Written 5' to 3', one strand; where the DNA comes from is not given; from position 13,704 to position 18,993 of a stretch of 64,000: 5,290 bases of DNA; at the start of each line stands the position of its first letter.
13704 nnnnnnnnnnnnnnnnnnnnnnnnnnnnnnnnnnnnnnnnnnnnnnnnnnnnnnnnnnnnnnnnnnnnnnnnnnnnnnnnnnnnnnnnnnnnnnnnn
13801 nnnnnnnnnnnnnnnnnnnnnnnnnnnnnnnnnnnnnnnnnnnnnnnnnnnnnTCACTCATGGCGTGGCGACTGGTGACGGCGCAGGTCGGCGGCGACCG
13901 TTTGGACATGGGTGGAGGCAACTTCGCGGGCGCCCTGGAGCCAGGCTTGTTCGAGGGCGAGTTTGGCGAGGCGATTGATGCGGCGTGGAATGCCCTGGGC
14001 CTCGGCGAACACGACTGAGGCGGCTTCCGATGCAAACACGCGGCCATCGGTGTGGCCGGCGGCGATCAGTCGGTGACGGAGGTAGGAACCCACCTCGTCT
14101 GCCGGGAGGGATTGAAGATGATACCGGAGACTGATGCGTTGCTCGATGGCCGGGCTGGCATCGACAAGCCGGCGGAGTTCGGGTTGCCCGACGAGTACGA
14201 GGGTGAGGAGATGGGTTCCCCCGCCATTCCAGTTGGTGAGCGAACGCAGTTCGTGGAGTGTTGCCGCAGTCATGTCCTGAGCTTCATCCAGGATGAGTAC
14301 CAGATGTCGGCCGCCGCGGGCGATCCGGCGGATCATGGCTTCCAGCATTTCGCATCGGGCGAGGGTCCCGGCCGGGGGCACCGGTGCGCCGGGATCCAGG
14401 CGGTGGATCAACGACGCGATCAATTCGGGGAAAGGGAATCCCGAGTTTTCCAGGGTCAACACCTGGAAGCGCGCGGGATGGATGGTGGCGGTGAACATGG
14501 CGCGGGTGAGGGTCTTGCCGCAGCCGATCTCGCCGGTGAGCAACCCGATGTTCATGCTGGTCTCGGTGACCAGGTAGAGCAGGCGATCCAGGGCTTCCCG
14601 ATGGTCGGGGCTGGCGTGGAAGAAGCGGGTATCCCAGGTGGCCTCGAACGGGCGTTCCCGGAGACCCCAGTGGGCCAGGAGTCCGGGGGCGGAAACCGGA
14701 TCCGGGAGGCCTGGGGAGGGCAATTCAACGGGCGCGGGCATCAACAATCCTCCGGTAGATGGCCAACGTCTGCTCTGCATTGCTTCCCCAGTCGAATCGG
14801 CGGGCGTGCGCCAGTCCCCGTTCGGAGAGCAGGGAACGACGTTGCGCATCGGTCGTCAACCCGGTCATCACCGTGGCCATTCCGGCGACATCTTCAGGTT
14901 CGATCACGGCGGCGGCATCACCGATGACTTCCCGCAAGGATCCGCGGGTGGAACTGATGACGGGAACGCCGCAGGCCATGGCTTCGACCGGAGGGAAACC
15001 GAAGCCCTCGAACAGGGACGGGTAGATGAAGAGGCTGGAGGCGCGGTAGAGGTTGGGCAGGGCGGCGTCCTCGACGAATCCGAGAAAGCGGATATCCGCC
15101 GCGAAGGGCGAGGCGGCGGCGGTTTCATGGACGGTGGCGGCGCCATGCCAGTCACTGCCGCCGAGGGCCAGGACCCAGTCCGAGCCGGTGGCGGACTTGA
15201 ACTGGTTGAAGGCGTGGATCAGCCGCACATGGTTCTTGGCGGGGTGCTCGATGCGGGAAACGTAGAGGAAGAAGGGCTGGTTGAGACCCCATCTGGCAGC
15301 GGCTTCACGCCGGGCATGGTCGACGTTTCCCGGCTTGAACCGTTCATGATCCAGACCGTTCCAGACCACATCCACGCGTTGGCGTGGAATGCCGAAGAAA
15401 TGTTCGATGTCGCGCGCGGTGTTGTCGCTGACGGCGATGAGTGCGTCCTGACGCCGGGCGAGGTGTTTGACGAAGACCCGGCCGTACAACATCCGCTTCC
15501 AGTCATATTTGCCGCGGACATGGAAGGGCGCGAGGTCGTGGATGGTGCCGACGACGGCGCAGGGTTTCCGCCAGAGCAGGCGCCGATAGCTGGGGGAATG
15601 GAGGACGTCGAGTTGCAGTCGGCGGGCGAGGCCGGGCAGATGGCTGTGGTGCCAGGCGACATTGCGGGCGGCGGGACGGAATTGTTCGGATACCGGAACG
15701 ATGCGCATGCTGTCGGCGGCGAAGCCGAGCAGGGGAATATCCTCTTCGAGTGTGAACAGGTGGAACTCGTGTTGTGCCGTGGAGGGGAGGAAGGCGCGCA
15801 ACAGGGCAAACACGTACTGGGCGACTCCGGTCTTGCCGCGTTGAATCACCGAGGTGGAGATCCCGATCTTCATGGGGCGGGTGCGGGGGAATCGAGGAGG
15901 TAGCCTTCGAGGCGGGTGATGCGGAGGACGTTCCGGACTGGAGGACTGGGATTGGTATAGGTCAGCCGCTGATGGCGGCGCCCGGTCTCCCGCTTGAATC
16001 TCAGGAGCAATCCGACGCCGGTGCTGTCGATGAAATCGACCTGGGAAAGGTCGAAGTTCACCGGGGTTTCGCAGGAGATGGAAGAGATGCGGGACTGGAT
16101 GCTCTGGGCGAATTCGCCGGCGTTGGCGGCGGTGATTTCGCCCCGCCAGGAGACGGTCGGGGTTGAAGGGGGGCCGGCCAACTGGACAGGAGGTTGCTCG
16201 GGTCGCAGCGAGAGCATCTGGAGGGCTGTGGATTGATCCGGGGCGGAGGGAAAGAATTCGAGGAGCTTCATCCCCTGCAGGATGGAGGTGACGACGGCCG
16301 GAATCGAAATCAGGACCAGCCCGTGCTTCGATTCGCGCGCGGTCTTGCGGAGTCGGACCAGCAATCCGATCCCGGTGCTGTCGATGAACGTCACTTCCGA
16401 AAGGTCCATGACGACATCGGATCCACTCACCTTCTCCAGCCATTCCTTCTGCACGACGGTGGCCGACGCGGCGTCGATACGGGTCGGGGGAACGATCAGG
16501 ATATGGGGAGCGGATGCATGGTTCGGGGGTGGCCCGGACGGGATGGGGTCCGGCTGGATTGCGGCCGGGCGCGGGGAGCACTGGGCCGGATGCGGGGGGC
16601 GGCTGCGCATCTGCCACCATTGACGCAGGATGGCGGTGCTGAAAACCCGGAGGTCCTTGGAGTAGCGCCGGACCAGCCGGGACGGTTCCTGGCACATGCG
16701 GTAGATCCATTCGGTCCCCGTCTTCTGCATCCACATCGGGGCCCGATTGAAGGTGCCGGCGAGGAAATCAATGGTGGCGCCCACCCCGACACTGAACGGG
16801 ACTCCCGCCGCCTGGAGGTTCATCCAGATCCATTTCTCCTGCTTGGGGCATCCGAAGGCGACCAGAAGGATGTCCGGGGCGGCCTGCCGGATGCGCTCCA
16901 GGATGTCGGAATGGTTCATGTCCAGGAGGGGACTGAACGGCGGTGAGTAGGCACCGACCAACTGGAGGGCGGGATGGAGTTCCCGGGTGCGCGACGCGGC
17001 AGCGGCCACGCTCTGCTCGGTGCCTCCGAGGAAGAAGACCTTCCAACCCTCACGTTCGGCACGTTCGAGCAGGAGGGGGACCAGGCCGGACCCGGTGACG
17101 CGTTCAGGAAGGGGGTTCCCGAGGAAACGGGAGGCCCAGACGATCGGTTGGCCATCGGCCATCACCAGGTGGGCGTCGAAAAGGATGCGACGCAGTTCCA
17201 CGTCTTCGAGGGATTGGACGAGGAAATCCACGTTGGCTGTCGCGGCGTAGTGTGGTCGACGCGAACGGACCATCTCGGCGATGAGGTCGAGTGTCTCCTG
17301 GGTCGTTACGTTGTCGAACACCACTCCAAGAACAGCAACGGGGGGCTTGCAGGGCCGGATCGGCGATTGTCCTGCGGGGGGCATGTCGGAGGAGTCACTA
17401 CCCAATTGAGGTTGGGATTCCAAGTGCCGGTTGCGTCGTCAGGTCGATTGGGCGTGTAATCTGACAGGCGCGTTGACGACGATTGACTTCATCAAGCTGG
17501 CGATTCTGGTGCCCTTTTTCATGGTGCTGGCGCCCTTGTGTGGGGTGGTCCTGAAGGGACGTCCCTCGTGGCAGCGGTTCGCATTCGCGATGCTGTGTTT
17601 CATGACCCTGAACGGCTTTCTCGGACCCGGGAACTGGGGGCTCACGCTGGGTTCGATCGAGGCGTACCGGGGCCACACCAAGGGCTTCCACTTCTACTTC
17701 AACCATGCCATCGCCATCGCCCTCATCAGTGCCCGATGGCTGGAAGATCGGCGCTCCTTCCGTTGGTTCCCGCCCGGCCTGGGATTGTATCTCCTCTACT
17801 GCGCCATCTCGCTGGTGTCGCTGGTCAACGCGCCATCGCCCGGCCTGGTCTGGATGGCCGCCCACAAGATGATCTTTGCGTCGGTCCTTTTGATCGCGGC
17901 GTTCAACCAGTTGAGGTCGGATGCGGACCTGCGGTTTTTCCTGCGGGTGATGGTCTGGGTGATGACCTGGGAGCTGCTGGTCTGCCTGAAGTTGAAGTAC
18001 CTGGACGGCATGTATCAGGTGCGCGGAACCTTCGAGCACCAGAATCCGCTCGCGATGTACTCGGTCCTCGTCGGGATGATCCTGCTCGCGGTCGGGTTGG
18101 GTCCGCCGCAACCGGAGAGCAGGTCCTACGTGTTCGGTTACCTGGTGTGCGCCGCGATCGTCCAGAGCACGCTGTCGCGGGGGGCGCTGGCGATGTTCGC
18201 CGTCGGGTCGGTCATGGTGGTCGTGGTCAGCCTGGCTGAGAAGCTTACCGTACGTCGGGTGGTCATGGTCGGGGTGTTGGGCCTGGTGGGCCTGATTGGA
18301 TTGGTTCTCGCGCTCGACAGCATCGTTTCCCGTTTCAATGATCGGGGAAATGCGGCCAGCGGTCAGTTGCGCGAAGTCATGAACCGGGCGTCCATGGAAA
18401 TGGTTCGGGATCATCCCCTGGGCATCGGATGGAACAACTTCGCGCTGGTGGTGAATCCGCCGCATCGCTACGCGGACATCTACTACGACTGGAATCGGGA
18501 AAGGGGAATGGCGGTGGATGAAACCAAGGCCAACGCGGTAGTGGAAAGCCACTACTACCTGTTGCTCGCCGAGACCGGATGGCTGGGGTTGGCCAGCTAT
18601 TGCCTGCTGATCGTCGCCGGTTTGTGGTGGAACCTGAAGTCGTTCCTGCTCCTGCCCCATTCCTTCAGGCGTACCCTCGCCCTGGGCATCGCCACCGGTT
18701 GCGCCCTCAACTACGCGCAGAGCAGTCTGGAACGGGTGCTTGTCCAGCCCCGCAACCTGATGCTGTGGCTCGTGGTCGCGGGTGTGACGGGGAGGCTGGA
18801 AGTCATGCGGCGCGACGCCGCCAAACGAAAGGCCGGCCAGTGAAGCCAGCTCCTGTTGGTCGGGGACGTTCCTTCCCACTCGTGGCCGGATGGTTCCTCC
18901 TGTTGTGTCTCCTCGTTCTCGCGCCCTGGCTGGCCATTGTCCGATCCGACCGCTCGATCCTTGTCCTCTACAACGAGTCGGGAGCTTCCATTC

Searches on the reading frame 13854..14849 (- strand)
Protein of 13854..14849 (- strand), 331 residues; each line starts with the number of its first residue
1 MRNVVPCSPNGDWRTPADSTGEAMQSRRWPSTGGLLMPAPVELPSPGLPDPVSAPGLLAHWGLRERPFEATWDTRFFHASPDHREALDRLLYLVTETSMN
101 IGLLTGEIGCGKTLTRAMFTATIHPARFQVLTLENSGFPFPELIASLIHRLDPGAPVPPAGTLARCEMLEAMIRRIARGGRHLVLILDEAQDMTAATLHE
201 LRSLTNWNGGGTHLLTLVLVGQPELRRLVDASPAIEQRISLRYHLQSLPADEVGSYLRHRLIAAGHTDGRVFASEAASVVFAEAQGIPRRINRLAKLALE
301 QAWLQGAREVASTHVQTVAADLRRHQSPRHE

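Call 10: search_protein_families(library=pfam, proteins=[window:13854-14849:-], max_evalue=0.01)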
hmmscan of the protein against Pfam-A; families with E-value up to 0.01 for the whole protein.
window:13854-14849:- (331 aa): 3 families
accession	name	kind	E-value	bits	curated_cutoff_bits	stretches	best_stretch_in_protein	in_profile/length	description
PF13401.12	AAA_22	-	8e-20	71.9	27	1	100-228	6-129/130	AAA domain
PF13191.12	AAA_16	-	2.2e-09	38.5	32.6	1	84-206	9-157/167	AAA ATPase domain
PF05621.17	TniB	-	0.0092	15.9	22.4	0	85-241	21-181/189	Bacterial TniB protein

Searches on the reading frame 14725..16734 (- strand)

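Call 10: search_protein_families(library=pfam, proteins=[window:14725-16734:-], max_evalue=0.01)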
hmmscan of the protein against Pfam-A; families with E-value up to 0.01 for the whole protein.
window:14725-16734:- (669 aa): 5 families
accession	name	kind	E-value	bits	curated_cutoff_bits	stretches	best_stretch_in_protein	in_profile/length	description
PF00534.26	Glycos_transf_1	-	3.9e-30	105.1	26.4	1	483-639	12-168/172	Glycosyl transferases group 1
PF13692.12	Glyco_trans_1_4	-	6.3e-26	91.8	27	1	487-628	2-141/142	Glycosyl transferases group 1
PF13439.12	Glyco_transf_4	-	6.1e-20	72.4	28.5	1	303-465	3-170/170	Glycosyltransferase Family 4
PF20706.3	GT4-conflict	-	1.1e-11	44.8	26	1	463-627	174-340/385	Family 4 Glycosyltransferase in conflict systems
PF13524.12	Glyco_trans_1_2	-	3.2e-06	27.6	25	1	519-657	14-143/144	Glycosyl transferase-like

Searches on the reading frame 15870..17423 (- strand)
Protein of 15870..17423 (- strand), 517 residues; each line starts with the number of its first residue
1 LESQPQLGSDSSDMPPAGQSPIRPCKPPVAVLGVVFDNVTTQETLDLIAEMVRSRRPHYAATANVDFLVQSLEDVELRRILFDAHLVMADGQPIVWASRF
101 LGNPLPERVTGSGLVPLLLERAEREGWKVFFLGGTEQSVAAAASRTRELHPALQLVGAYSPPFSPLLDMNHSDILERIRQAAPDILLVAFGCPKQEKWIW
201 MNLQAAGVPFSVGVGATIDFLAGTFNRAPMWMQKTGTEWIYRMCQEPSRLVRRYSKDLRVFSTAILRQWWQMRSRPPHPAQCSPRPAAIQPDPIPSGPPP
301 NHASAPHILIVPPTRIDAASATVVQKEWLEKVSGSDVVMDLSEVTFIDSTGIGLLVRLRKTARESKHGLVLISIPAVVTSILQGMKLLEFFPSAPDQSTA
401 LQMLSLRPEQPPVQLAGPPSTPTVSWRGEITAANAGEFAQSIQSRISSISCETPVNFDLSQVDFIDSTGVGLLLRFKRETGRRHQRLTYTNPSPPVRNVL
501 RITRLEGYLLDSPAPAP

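Call 10: search_protein_families(library=pfam, proteins=[window:15870-17423:-], max_evalue=0.01)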
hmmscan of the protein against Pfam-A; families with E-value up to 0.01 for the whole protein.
window:15870-17423:- (517 aa): 3 families
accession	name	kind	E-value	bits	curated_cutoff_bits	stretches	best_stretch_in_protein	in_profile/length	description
PF03808.19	Glyco_tran_WecG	-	1.1e-60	204.7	27.4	1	84-254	1-168/168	Glycosyl transferase WecG/TagA/CpsF family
PF13466.11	STAS_2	-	3.6e-27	94.8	29.2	2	427-505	4-79/80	STAS domain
PF01740.26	STAS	-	2.9e-26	91.7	22.6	2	418-506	7-94/106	STAS domain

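Call 37: find_homologous_proteins(query=window:15870-17384:-, max_evalue=1e-20)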
Query window:15870-17384:- (504 aa): 2742 proteins with E <= 1e-20 among 8000 candidates; the best 120 are listed.
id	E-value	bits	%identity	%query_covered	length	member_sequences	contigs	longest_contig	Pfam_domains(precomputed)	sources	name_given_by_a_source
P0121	0.0e+0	1138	100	100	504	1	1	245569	PF01740.27,PF03808.20,PF13466.13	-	-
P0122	2.0e-231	787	73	95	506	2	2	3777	PF01740.27,PF03808.20,PF13466.13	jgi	jgi:exopolysaccharide biosynthesis WecB/TagA/CpsF family protein/anti-anti-sigma factor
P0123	1.2e-176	606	58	98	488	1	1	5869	PF01740.27,PF03808.20,PF13466.13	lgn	-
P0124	4.1e-175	601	57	98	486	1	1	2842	PF01740.27,PF03808.20,PF13466.13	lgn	-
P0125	2.2e-174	599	58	98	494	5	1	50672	PF01740.27,PF03808.20,PF13466.13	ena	-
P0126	2.9e-173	595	57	97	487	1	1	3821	PF01740.27,PF03808.20,PF13466.13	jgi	jgi:N-acetylglucosaminyldiphosphoundecaprenol N-acetyl-beta-D-mannosaminyltransferase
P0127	8.0e-172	590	59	97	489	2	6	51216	PF01740.27,PF03808.20,PF13466.13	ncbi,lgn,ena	-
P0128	2.3e-171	589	58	97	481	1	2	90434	PF01740.27,PF03808.20,PF13466.13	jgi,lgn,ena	-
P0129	6.1e-171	588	56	98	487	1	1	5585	PF01740.27,PF03808.20,PF13466.13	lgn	-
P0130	1.1e-170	587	57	99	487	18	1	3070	PF01740.27,PF03808.20,PF13466.13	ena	-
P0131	1.1e-169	583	57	96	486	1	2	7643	PF01740.27,PF03808.20,PF13466.13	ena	-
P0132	2.7e-169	582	55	98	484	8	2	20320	PF01740.27,PF03808.20,PF13466.13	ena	-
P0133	3.2e-169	582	56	97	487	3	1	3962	PF01740.27,PF03808.20,PF13466.13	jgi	-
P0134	1.4e-168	580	56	99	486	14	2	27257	PF01740.27,PF03808.20,PF13466.13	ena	-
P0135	3.7e-168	578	56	99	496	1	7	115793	PF01740.27,PF03808.20,PF13466.13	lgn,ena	-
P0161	4.5e-164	565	56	99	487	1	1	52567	PF01740.27,PF03808.20,PF13466.13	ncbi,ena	ncbi:MAG: WecB/TagA/CpsF family glycosyltransferase [Verrucomicrobiota bacterium]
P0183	8.4e-160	551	54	96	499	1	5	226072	PF01740.27,PF03808.20,PF13466.13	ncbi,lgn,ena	ncbi:MAG: WecB/TagA/CpsF family glycosyltransferase [Verrucomicrobiota bacterium]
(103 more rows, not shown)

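Call 38: find_encoding_contigs(protein=P0161, flank=10000, max_places=1)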
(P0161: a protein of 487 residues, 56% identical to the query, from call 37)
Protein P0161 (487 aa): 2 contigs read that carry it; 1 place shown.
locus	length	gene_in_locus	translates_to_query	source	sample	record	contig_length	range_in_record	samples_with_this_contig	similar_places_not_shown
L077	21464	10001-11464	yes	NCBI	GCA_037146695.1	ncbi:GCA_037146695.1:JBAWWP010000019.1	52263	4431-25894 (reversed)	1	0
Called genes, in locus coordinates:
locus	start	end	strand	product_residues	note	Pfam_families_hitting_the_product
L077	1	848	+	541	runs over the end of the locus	PF01368:DHH, PF00571:CBS, PF02833:DHHA2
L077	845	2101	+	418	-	PF00723:Glyco_hydro_15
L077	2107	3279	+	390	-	PF01663:Phosphodiest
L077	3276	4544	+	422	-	PF13439:Glyco_transf_4, PF13579:Glyco_trans_4_4, PF20706:GT4-conflict, PF00534:Glycos_transf_1, PF13692:Glyco_trans_1_4, PF13524:Glyco_trans_1_2 (weak)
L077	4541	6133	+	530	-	PF01554:MatE (weak), PF13440:Polysacc_synt_3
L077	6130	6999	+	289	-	PF00535:Glycos_transf_2, PF13641:Glyco_tranf_2_3 (weak)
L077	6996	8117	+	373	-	-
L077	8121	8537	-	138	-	-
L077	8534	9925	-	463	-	PF04932:Wzy_C (weak)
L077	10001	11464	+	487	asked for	PF03808:Glyco_tran_WecG, PF01740:STAS, PF13466:STAS_2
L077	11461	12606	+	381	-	PF13439:Glyco_transf_4, PF13579:Glyco_trans_4_4, PF13524:Glyco_trans_1_2 (faint), PF20706:GT4-conflict, PF00534:Glycos_transf_1, PF13692:Glyco_trans_1_4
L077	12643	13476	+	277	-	PF13191:AAA_16 (weak), PF13401:AAA_22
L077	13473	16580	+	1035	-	PF02563:Poly_export, PF22461:SLBB_2 (weak)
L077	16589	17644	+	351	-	PF02563:Poly_export, PF22461:SLBB_2, PF10531:SLBB, PF22461:SLBB_2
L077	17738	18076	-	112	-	-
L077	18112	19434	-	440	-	PF00158:Sigma54_activat, PF14532:Sigma54_activ_2, PF07728:AAA_5 (weak), PF25601:AAA_lid_14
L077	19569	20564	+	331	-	PF13448:DUF4114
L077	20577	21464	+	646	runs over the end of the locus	-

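Call 39: find_encoding_contigs(protein=P0183, flank=10000, max_places=1)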
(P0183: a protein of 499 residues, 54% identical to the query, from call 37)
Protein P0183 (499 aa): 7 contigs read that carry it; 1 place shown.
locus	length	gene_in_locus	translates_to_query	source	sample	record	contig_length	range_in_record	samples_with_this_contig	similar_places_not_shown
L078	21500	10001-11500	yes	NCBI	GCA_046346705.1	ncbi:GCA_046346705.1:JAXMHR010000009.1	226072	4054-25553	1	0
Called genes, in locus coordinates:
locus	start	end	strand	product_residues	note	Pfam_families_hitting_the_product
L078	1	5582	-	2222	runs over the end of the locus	PF01839:FG-GAP (faint), PF13517:FG-GAP_3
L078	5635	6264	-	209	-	-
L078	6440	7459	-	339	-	-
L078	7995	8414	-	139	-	-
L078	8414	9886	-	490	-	-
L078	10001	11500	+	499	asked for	PF03808:Glyco_tran_WecG, PF01740:STAS, PF13466:STAS_2, PF01740:STAS, PF13466:STAS_2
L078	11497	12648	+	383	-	PF13439:Glyco_transf_4, PF13579:Glyco_trans_4_4, PF13524:Glyco_trans_1_2 (faint), PF20706:GT4-conflict, PF00534:Glycos_transf_1, PF13692:Glyco_trans_1_4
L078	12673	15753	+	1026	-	PF02563:Poly_export, PF22461:SLBB_2 (weak), PF10531:SLBB (weak), PF22461:SLBB_2 (weak)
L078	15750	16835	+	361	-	PF02563:Poly_export, PF10531:SLBB (weak), PF22461:SLBB_2, PF10531:SLBB (weak)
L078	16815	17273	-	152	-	-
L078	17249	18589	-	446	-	PF00158:Sigma54_activat, PF14532:Sigma54_activ_2, PF07728:AAA_5, PF25601:AAA_lid_14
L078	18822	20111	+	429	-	-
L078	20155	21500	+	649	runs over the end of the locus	PF14559:TPR_19 (faint)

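Call 40: find_encoding_contigs(protein=P0135, flank=10000, max_places=1)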
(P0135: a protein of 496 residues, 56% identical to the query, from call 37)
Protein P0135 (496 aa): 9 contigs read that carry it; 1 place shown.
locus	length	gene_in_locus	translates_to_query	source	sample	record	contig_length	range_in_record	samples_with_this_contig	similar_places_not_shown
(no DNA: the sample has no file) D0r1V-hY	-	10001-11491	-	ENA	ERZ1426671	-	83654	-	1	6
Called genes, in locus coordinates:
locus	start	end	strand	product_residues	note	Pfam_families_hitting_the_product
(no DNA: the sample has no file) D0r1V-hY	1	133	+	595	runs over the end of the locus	PF13581:HATPase_c_2, PF07228:SpoIIE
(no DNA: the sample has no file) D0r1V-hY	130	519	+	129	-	PF00072:Response_reg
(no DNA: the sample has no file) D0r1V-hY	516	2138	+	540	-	PF01368:DHH, PF00571:CBS, PF02833:DHHA2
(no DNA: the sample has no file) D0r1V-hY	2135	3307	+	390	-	PF01663:Phosphodiest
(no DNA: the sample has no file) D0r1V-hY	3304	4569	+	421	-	PF13439:Glyco_transf_4, PF13579:Glyco_trans_4_4, PF20706:GT4-conflict, PF00534:Glycos_transf_1, PF13692:Glyco_trans_1_4, PF13524:Glyco_trans_1_2 (weak)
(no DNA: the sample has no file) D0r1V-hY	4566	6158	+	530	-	PF01554:MatE (weak)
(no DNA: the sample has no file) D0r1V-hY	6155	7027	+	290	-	PF00535:Glycos_transf_2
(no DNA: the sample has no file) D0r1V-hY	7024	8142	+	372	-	-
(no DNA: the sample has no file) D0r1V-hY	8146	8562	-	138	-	-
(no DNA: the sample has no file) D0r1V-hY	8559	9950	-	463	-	PF04932:Wzy_C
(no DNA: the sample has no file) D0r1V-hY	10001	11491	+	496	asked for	PF03808:Glyco_tran_WecG, PF01740:STAS, PF13466:STAS_2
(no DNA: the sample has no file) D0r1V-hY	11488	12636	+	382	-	PF13439:Glyco_transf_4, PF13579:Glyco_trans_4_4, PF13524:Glyco_trans_1_2 (faint), PF20706:GT4-conflict, PF00534:Glycos_transf_1, PF13692:Glyco_trans_1_4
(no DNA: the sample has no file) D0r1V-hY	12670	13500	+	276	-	PF13191:AAA_16 (weak), PF13401:AAA_22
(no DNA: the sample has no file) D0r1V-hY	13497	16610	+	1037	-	PF02563:Poly_export, PF10531:SLBB (faint), PF22461:SLBB_2 (weak)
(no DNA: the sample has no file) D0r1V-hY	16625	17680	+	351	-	PF02563:Poly_export, PF22461:SLBB_2, PF10531:SLBB, PF22461:SLBB_2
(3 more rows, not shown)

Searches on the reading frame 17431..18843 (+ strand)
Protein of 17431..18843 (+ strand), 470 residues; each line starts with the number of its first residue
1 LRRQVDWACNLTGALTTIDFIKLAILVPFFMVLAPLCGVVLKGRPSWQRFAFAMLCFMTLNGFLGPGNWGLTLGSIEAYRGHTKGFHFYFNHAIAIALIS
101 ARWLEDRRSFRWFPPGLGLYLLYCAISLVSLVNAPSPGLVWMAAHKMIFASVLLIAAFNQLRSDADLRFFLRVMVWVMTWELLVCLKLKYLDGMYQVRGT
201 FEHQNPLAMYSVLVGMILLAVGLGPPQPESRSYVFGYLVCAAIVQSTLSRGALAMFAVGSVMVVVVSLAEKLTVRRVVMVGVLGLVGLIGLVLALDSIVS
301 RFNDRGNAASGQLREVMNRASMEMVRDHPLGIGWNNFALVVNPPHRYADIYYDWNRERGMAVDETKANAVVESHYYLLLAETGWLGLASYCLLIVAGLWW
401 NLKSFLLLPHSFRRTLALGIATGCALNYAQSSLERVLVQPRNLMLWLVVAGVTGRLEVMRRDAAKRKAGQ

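Call 10: search_protein_families(library=pfam, proteins=[window:17431-18843:+], max_evalue=0.01)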
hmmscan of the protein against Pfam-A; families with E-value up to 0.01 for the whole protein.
window:17431-18843:+ (470 aa): 1 family
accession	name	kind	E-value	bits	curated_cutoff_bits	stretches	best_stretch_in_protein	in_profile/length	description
PF04932.20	Wzy_C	-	2e-13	50.8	31.7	1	238-390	4-148/149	O-Antigen ligase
